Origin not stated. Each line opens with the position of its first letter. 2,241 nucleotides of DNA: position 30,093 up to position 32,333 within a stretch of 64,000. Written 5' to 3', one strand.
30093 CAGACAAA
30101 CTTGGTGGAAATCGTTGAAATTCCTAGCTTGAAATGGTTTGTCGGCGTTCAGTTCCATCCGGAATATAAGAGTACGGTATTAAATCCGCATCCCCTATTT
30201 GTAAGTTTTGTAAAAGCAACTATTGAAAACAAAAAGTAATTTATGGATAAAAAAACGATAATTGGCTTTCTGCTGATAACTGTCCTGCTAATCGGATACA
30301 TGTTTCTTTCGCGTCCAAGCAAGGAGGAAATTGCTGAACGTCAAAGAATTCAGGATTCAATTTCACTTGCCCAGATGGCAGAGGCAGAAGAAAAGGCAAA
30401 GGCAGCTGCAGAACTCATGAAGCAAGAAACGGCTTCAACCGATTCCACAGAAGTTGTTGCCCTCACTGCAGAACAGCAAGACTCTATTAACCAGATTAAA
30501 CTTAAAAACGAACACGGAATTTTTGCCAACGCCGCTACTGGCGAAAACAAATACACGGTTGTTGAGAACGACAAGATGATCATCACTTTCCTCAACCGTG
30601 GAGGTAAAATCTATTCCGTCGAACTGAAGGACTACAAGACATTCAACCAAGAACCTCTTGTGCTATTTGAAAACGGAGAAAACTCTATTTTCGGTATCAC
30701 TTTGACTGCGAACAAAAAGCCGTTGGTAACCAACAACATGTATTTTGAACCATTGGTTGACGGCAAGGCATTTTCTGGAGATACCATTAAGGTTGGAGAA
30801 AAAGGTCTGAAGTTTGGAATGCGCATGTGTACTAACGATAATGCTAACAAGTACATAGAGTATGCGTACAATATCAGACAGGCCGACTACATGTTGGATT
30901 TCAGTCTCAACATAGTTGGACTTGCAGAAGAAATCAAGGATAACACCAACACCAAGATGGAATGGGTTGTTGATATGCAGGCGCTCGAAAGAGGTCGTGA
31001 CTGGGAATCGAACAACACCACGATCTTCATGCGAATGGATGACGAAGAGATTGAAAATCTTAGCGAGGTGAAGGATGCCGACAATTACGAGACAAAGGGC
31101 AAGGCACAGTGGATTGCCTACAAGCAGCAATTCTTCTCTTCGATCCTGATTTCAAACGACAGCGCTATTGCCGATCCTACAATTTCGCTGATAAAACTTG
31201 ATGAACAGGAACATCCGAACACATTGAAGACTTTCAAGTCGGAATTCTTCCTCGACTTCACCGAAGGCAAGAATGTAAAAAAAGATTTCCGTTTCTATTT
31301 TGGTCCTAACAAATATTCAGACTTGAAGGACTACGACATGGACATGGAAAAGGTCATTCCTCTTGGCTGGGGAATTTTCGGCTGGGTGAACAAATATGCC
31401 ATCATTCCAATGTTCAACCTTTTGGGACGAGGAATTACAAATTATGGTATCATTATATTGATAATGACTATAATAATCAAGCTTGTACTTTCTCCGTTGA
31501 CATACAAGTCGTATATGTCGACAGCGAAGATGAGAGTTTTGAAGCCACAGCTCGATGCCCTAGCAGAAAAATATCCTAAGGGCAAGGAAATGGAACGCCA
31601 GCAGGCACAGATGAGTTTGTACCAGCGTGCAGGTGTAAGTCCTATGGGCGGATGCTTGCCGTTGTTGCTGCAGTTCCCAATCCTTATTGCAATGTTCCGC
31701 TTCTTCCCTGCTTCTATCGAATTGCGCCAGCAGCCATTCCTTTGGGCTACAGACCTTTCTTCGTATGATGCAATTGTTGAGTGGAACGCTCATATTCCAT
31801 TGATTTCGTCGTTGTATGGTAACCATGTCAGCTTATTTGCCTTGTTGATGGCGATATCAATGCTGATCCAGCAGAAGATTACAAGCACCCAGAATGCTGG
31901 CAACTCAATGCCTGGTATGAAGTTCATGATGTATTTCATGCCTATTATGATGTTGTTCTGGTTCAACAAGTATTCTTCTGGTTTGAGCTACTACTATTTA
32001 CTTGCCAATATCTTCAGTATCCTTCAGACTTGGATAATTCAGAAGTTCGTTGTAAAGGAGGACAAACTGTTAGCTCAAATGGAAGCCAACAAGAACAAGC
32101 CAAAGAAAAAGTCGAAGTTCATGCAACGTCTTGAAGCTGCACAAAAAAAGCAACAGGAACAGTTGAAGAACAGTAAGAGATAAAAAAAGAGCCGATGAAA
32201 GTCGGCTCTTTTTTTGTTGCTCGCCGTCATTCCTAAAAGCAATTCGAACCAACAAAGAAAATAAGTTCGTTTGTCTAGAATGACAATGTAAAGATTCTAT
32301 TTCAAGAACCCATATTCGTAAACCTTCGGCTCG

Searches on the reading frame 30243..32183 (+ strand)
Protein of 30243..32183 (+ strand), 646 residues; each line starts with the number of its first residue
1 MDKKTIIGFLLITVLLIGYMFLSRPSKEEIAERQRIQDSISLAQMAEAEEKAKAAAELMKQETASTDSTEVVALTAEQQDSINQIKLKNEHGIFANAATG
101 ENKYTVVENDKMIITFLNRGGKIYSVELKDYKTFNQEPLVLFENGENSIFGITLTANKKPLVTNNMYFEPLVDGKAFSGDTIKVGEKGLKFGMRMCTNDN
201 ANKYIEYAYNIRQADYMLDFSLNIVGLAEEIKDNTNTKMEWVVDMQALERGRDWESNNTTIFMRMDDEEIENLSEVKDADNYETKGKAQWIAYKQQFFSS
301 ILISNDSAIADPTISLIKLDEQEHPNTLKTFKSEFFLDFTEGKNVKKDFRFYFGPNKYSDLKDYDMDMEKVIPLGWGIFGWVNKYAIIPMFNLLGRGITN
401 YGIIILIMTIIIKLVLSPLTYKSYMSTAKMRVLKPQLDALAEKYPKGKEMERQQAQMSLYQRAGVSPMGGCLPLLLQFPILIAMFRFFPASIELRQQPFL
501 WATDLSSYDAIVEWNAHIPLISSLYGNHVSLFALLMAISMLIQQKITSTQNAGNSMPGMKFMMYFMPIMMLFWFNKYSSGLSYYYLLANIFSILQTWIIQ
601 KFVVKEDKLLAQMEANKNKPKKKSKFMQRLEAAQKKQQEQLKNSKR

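Call 98: find_encoding_contigs(protein=window:30243-32183:+, flank=6000, max_places=6)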
Protein window:30243-32183:+ (646 aa): 5 contigs read that carry it; 5 places shown.
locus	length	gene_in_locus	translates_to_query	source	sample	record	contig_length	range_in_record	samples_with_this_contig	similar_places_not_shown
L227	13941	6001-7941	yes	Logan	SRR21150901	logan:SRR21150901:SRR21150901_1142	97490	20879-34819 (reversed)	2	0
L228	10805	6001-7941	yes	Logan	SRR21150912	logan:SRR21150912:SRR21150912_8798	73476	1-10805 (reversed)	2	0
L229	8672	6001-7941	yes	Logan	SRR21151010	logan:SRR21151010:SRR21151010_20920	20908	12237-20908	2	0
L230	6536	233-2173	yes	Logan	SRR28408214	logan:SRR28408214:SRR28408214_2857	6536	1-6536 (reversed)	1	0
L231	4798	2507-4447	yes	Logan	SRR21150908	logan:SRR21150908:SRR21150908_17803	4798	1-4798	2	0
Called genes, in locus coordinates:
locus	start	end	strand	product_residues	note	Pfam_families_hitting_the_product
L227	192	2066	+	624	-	PF03993:DUF349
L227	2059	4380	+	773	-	PF13620:CarboxypepD_reg, PF13715:CarbopepD_reg_2, PF07715:Plug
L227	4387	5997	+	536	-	PF06418:CTP_synth_N, PF00117:GATase, PF07722:Peptidase_C26 (weak)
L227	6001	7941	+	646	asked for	PF14849:YidC_periplas, PF02096:60KD_IMP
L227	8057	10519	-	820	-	-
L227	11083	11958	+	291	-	PF00892:EamA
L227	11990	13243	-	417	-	PF00970:FAD_binding_6 (faint), PF00111:Fer2, PF00175:NAD_binding_1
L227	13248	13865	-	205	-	PF02508:Rnf-Nqr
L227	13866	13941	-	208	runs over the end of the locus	PF02508:Rnf-Nqr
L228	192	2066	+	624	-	PF03993:DUF349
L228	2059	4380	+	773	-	PF13620:CarboxypepD_reg, PF13715:CarbopepD_reg_2, PF07715:Plug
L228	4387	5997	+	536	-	PF06418:CTP_synth_N, PF00117:GATase, PF07722:Peptidase_C26 (weak)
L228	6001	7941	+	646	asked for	PF14849:YidC_periplas, PF02096:60KD_IMP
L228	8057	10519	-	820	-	-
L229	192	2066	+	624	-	PF03993:DUF349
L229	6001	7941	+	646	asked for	PF14849:YidC_periplas, PF02096:60KD_IMP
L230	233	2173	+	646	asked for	PF14849:YidC_periplas, PF02096:60KD_IMP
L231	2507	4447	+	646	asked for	PF14849:YidC_periplas, PF02096:60KD_IMP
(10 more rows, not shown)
